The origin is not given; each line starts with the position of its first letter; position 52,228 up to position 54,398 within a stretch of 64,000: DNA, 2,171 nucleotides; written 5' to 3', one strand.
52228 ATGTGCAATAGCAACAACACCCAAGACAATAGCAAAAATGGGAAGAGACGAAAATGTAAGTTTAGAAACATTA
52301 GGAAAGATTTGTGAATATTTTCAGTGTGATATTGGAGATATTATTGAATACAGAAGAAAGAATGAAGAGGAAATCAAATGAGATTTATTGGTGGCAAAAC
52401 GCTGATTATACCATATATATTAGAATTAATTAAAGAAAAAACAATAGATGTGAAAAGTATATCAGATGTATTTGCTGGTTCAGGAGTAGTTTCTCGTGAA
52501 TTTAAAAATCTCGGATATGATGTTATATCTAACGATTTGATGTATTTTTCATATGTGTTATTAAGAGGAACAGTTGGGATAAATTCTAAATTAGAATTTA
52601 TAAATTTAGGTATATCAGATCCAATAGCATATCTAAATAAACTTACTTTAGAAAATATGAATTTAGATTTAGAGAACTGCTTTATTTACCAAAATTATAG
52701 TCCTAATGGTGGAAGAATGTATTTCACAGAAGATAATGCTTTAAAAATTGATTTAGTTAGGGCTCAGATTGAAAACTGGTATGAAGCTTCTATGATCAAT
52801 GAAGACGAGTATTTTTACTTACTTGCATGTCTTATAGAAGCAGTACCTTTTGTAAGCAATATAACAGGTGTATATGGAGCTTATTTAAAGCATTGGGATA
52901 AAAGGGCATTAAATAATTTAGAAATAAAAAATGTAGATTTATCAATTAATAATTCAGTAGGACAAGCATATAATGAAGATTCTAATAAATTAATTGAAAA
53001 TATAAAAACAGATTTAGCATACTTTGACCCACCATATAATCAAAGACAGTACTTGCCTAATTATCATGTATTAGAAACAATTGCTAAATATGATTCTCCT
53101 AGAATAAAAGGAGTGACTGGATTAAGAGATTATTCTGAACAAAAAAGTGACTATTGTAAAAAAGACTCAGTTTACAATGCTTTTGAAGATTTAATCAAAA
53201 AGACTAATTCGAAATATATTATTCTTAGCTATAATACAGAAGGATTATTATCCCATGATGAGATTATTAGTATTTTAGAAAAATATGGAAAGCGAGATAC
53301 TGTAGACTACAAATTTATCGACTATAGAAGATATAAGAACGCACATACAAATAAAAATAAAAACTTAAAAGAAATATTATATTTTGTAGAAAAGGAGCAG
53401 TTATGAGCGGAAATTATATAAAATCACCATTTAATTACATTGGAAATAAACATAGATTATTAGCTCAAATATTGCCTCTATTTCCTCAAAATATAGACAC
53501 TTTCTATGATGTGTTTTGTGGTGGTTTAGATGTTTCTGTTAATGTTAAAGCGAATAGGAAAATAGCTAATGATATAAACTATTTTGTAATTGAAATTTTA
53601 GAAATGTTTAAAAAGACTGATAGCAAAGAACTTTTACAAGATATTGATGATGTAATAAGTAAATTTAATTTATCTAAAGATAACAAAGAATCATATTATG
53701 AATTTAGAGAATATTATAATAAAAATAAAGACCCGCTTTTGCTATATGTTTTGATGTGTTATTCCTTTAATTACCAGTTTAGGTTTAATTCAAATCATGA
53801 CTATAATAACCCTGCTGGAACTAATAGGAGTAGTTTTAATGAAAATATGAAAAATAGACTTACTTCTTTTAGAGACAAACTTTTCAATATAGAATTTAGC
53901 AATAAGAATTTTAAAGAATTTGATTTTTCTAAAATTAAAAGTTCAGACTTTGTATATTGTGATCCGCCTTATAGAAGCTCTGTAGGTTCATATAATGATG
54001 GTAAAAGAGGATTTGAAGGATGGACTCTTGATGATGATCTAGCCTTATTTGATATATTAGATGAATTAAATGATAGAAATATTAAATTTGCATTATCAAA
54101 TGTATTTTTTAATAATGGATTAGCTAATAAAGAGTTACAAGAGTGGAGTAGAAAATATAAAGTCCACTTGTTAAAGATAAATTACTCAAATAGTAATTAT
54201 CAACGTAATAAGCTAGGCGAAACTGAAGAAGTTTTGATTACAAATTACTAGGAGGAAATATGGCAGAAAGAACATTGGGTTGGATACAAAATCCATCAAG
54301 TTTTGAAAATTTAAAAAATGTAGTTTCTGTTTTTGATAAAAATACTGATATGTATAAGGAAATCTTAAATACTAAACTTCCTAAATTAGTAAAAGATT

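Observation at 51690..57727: Firmicutes-style gene cassette grafted onto the 3' end of rlmD in a Bacteroidota backbone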

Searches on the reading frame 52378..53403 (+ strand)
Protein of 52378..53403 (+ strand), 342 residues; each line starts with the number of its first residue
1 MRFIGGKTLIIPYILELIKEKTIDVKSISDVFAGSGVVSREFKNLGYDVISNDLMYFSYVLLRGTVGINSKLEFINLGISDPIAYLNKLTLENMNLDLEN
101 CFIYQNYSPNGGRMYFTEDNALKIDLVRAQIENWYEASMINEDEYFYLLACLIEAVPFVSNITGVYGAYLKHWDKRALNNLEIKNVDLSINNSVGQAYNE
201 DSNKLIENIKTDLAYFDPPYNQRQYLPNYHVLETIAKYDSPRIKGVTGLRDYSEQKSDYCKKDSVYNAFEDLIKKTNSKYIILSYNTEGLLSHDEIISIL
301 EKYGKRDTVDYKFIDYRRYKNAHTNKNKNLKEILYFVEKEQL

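Call 6: search_protein_families(library=pfam, proteins=[window:52378-53403:+], max_evalue=0.01)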
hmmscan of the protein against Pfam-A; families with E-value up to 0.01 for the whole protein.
window:52378-53403:+ (342 aa): 2 families
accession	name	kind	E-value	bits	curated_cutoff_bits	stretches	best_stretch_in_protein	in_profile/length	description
PF02086.21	MethyltransfD12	-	2.6e-45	155.6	22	1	3-295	1-249/253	D12 class N6 adenine-specific DNA methyltransferase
PF03602.21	Cons_hypoth95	-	0.00022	21.4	24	0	174-228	73-131/182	Conserved hypothetical protein 95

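Call 19: find_encoding_contigs(protein=window:52378-53403:+, flank=10000, max_places=8)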
Protein window:52378-53403:+ (342 aa): no gene with exactly this product is on record in the collection.

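Call 36: search_protein_families(library=ncbifam, proteins=[window:52378-53403:+], max_evalue=0.001)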
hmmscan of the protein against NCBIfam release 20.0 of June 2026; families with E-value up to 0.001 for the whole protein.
window:52378-53403:+ (342 aa): 0 families

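Call 64: search_protein_families(library=padloc, proteins=[window:52378-53403:+], max_evalue=0.001)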
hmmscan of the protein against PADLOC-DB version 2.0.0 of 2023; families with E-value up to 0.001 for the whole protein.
window:52378-53403:+ (342 aa): 11 families
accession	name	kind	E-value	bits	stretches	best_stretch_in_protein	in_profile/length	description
PDLC03287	MTase_II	-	1.9e-119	398.3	1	1-340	1-339/646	Type II methyltransferase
PDLC03257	MTase_II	-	2.2e-91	304.7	1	1-340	13-342/343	Type II methyltransferase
PDLC03720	oMTase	-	3.1e-55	186.1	1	3-337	6-322/326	orphan methyltransferase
PDLC03298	MTase_II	-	7.3e-55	184.5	1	2-322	3-308/362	Type II methyltransferase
PDLC03373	MTase_II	-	9.5e-50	167.9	1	2-338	10-336/339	Type II methyltransferase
PDLC03292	MTase_II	-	8.6e-40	134.6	1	2-334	82-402/722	Type II methyltransferase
PDLC03345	MTase_II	-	8.1e-39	131.4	1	3-321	25-375/581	Type II methyltransferase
PDLC03342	MTase_II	-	6.1e-28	96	1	2-306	26-342/383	Type II methyltransferase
PDLC03261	MTase_II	-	1.6e-19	67.7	1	2-325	312-626/643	Type II methyltransferase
PDLC03372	MTase_II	-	6.6e-18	63.4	1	93-288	18-201/259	Type II methyltransferase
PDLC03385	MTase_II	-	1.2e-17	62.2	2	173-339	180-335/336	Type II methyltransferase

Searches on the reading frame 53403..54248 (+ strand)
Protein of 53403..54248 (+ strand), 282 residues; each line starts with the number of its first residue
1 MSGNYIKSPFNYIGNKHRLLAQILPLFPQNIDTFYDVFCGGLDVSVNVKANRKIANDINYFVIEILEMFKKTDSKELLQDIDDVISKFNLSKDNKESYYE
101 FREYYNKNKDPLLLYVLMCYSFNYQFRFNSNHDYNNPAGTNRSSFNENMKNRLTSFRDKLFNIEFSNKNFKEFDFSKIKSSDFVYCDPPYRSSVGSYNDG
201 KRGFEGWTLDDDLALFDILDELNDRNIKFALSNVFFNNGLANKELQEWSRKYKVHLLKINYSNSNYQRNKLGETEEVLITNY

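Call 6: search_protein_families(library=pfam, proteins=[window:53403-54248:+], max_evalue=0.01)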
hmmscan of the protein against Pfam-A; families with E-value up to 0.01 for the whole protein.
window:53403-54248:+ (282 aa): 1 family
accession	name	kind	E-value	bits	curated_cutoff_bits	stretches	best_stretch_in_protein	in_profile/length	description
PF02086.21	MethyltransfD12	-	2.5e-36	126.1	22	1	12-258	1-248/253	D12 class N6 adenine-specific DNA methyltransferase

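Call 36: search_protein_families(library=ncbifam, proteins=[window:53403-54248:+], max_evalue=0.001)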
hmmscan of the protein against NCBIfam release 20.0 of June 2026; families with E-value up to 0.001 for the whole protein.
window:53403-54248:+ (282 aa): 2 families
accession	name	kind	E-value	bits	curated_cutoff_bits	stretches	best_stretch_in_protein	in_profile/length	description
TIGR00571.1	dam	subfamily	1.2e-44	153.1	114.85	1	8-281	3-267/267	Dam family site-specific DNA-(adenine-N6)-methyltransferase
NF008152.0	PRK10904.1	equivalog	9.2e-19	67.8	441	1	11-270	9-260/271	adenine-specific DNA-methyltransferase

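Call 64: search_protein_families(library=padloc, proteins=[window:53403-54248:+], max_evalue=0.001)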
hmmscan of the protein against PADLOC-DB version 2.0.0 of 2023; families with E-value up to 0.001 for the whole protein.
window:53403-54248:+ (282 aa): 16 families
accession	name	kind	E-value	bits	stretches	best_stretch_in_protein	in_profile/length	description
PDLC03287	MTase_II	-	1e-104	349.7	1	4-282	361-641/646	Type II methyltransferase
PDLC03383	MTase_II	-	5.3e-88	293.4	1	4-282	16-313/318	Type II methyltransferase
PDLC03722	oMTase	-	5e-48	162.2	1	11-281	6-259/259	orphan methyltransferase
PDLC03292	MTase_II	-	2.8e-45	152.8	2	110-282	544-715/722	Type II methyltransferase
PDLC03294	MTase_II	-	5.8e-35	119.2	1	7-282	5-271/272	Type II methyltransferase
PDLC03729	oMTase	-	4.1e-25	86.8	1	10-269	8-259/275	orphan methyltransferase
PDLC03735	oMTase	-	7.2e-22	76.1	1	5-282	5-282/284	orphan methyltransferase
PDLC03264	MTase_II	-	2.3e-17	61.2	1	9-280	14-281/306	Type II methyltransferase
PDLC03247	MTase_II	-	5.8e-15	53.2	1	6-282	2-265/282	Type II methyltransferase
PDLC03266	MTase_II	-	5.3e-11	40.5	1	8-235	15-242/285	Type II methyltransferase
PDLC03341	MTase_II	-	1e-10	39.6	1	8-197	17-209/316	Type II methyltransferase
PDLC03261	MTase_II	-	2.8e-10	37.1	1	2-216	20-229/643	Type II methyltransferase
PDLC03290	MTase_II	-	2.5e-09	34.9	1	10-197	8-207/292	Type II methyltransferase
PDLC03385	MTase_II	-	4.1e-08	31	1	10-82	9-82/336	Type II methyltransferase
PDLC03717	oMTase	-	5.3e-07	27.3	1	6-282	2-266/285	orphan methyltransferase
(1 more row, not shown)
